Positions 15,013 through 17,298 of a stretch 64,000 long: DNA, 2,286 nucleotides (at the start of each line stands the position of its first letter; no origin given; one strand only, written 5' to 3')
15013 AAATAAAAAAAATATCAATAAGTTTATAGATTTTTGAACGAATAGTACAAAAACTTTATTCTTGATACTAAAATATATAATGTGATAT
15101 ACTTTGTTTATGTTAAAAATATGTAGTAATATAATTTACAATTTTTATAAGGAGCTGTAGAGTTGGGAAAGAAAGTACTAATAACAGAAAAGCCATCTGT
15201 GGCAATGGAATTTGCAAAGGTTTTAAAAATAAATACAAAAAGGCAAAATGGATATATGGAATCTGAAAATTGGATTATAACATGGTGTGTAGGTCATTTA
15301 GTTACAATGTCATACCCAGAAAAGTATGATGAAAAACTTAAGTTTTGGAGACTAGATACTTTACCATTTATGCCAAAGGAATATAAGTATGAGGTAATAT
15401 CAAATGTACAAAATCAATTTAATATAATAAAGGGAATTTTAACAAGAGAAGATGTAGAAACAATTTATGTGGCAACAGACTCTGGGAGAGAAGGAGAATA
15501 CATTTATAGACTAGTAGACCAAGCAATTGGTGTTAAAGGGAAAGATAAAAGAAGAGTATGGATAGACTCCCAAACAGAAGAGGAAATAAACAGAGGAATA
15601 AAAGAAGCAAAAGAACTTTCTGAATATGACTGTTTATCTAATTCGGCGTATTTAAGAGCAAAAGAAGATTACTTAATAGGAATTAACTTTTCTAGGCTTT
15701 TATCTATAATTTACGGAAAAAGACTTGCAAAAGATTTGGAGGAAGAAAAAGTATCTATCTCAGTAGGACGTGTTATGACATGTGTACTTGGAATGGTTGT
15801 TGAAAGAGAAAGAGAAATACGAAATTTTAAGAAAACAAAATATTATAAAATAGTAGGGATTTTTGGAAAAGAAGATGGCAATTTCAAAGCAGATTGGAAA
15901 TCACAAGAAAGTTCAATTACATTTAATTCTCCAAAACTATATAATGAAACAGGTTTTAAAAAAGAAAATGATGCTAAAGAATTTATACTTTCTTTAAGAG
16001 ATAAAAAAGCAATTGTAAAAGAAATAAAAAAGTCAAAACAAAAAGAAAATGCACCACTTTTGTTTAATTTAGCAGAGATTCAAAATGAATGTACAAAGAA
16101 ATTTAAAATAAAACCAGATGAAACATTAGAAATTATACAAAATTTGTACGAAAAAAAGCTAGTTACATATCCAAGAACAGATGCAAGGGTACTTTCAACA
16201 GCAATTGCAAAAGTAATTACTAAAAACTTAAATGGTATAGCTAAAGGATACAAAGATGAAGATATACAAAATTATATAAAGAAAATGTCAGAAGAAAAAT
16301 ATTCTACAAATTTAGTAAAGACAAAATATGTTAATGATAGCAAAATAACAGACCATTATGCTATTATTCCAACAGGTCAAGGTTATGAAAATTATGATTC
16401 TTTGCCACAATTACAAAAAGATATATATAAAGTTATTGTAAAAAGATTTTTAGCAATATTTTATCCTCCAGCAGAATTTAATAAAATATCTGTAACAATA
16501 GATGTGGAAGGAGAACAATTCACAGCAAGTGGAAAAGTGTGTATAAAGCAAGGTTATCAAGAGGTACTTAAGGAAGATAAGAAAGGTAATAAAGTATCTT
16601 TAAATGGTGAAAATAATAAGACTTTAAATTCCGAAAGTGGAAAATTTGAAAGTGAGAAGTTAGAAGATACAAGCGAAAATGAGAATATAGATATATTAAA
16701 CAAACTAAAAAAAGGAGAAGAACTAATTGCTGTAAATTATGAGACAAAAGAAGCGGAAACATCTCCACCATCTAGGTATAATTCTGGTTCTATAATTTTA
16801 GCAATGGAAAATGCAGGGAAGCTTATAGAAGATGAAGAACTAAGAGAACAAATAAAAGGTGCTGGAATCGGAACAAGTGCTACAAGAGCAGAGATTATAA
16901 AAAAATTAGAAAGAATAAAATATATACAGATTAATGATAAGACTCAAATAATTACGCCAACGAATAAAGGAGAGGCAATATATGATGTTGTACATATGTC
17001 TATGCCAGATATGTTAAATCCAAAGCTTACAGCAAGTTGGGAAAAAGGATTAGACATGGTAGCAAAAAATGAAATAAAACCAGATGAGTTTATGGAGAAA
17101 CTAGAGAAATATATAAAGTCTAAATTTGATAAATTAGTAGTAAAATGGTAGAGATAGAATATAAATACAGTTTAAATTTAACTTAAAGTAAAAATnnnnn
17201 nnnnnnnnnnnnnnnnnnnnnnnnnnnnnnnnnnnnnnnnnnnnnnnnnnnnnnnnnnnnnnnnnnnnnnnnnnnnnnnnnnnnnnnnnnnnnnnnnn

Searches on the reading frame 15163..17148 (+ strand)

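Call 54: search_protein_families(library=pfam, proteins=[window:15163-17148:+], max_evalue=0.00001)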
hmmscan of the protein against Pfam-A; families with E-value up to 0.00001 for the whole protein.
window:15163-17148:+ (662 aa): 2 families
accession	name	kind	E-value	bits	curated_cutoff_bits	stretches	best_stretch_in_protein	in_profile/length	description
PF01131.25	Topoisom_bac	-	6.5e-102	342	35.1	1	155-645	3-411/411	DNA topoisomerase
PF01751.28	Toprim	-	2.5e-07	31.2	23.1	1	5-123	2-81/96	Toprim domain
